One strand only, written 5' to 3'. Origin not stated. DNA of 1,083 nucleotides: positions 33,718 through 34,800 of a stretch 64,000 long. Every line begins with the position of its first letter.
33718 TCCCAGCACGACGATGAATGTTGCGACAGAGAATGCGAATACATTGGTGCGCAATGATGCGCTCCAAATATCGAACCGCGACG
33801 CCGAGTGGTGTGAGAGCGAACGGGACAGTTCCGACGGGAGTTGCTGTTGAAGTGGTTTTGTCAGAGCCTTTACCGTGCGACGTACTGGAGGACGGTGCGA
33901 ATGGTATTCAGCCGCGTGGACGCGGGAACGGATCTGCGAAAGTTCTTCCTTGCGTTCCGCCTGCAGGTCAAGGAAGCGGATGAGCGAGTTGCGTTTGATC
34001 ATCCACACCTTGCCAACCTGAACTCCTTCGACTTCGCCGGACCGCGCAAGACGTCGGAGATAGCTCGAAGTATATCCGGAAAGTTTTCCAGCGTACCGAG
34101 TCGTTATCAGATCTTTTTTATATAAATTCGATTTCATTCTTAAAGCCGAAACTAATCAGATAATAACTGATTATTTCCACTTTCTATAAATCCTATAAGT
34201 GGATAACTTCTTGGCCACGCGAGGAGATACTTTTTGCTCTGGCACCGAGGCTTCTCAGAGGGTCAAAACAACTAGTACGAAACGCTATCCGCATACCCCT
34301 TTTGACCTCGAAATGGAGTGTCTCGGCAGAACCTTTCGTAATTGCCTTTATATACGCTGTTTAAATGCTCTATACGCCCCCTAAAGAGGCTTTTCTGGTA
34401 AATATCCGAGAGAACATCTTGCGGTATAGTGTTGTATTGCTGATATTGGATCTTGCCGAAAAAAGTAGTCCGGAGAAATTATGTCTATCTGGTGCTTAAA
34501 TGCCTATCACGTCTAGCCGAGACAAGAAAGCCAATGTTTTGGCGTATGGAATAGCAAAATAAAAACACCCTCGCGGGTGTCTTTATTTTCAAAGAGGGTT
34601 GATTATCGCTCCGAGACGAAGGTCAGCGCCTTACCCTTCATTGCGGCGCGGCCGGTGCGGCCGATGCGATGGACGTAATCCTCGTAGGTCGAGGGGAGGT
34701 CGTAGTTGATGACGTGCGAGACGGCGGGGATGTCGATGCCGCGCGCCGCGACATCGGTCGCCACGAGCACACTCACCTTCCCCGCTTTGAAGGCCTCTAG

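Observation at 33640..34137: Cytoplasmic excisionase/MerR-type HTH fused through one TM helix to a ~2500-aa extracellular fibre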

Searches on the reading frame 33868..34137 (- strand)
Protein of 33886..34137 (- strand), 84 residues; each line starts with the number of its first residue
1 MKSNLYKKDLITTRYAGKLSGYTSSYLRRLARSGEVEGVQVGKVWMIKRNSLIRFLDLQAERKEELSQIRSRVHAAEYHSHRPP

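Call 22: search_solved_structures(query=window:33886-34137:-, max_evalue=10, show_alignments=2)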
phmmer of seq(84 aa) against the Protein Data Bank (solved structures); distinct sequences matched with E-value up to 10: 0.
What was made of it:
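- Tried and rejected: Sequence search of the HTH against PDB found nothing (call 22).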

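Call 76: predict_structure(alignment_id=A5)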
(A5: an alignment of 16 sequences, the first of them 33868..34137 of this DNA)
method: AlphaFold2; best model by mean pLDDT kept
length: 90 residues; sequences in the alignment: 16
mean_pLDDT: 85.5   pTM: 0.63
mean pLDDT of the five models: 85.5, 85.0, 84.1, 83.5, 80.7
residues with pLDDT >= 90: 55; 70-90: 19; 50-70: 14; < 50: 2
segments of 3 or more residues with pLDDT < 50: none
pLDDT, mean of each block of 10 residues (from residue 1): 62 94 96 94 92 94 90 83 65
secondary structure, 60 per line:
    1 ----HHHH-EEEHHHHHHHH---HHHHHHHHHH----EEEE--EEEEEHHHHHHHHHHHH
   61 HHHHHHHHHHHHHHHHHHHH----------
elements in order: H5-8 E10-12 H13-20 H24-33 E38-41 E44-48 H49-80

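Call 78: fold_search(model_id=the predicted structure, library=pdb)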
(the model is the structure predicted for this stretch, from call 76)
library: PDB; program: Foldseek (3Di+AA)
matches with E <= 10: 721; with E <= 0.001: 0
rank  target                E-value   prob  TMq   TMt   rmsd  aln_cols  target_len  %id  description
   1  4j2n_C                6.1e-02  1.00  0.47  0.72   1.6        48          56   14  Crystal Structure of mycobacteriophage Pukovnik Xis (released 2013-10-23)
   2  1y6u_MODEL_1_A        6.1e-02  0.98  0.45  0.63   4.2        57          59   23  The Structure of the Excisionase (Xis) Protein from Conjugative Transposon Tn916 Provides Insights into the Re (released 2005-03-15)
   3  1p6r_MODEL_1_A        7.0e-02  0.60  0.30  0.32   4.1        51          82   22  Solution structure of the DNA binding domain of the repressor BlaI. (released 2003-12-09)
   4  4p0y_A                7.5e-02  0.99  0.46  0.37   2.0        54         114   22  Structure of the double stranded DNA binding type IV secretion protein TraN from Enterococcus (released 2014-07-30)
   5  4p0z                  7.5e-02  0.99  0.46  0.36   2.3        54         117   24  Structure of the double stranded DNA binding type IV secretion protein TraN from Enterococcus (released 2014-07-30)
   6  6uvu_B                8.7e-02  0.69  0.35  0.30   6.6        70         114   20  Crystal structure of the AntR antimony-specific transcriptional repressor (released 2020-11-04)
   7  6uvu_A                9.9e-02  0.69  0.35  0.30   6.1        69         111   19  Crystal structure of the AntR antimony-specific transcriptional repressor (released 2020-11-04)
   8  6amk_B                1.1e-01  0.97  0.43  0.68   2.5        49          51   16  Structure of Streptomyces venezuelae BldC-whiI opt complex (released 2018-03-28)
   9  3l09_A                1.1e-01  0.44  0.29  0.13   5.5        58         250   19  Crystal structure of Putative transcriptional regulator (JANN_22DEC04_CONTIG27_REVISED_GENE3569) from Jannaschia sp. C (released 2010-01-12)
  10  5k5q_C                1.1e-01  0.69  0.38  0.38   5.7        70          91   14  Structure of AspA-DNA complex: novel centromere bindng protein-centromere complex (released 2016-06-01)
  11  3f72_B                1.1e-01  0.66  0.35  0.31   5.6        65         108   17  Crystal Structure of the Staphylococcus aureus pI258 CadC Metal Binding Site 2 Mutant (released 2009-04-07)
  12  7kjl                  1.1e-01  0.51  0.34  0.24  11.0        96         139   18  Crystal structure of the MarR family transcriptional regulator from Variovorax paradoxus bound to Salicylic acid (released 2021-12-01)
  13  5k5q_B                1.4e-01  0.66  0.38  0.38   5.7        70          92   14  Structure of AspA-DNA complex: novel centromere bindng protein-centromere complex (released 2016-06-01)
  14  4j2n_A                1.5e-01  0.99  0.47  0.74   1.7        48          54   14  Crystal Structure of mycobacteriophage Pukovnik Xis (released 2013-10-23)
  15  4pm3_B                1.5e-01  0.98  0.46  0.37   2.3        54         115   24  Structure of the double-stranded DNA binding type IV secretion protein TraN from Enterococcus (released 2014-07-30)
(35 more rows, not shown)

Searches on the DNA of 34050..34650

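Call 46: search_rna_families(source=window, start=34050, end=34650, threshold=evalue, max_evalue=10)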
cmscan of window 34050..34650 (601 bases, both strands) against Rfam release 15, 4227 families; matches with E-value up to 10: 5.
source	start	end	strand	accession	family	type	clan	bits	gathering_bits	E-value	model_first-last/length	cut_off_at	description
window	34104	34149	+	RF02408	snoR124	Gene; snRNA; snoRNA; CD-box;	-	19.3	70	3.2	25-73/77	no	Small nucleolar RNA snoR124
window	34559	34594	+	RF01334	CRISPR-DR21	Gene; CRISPR;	-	18.9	48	1.7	1-37/37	no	CRISPR RNA direct repeat element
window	34170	34235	+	RF02270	nse_sRNA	Gene;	-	16.3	75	5.7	1-73/73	no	Neisseria sigma-E sRNA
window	34173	34208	-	RF01371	CRISPR-DR58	Gene; CRISPR;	-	14.9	38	7.6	1-37/37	no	CRISPR RNA direct repeat element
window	34557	34650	-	RF00512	Leu_leader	Cis-reg; leader;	-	13.2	50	7.5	16-148/148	5'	Leucine operon leader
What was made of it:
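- On Known cis-regulatory RNA (Rfam): No hit near any gathering score in 34050-34650 (call 46).
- Tried and rejected: Rfam search of the intergenic region gave nothing (call 46).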
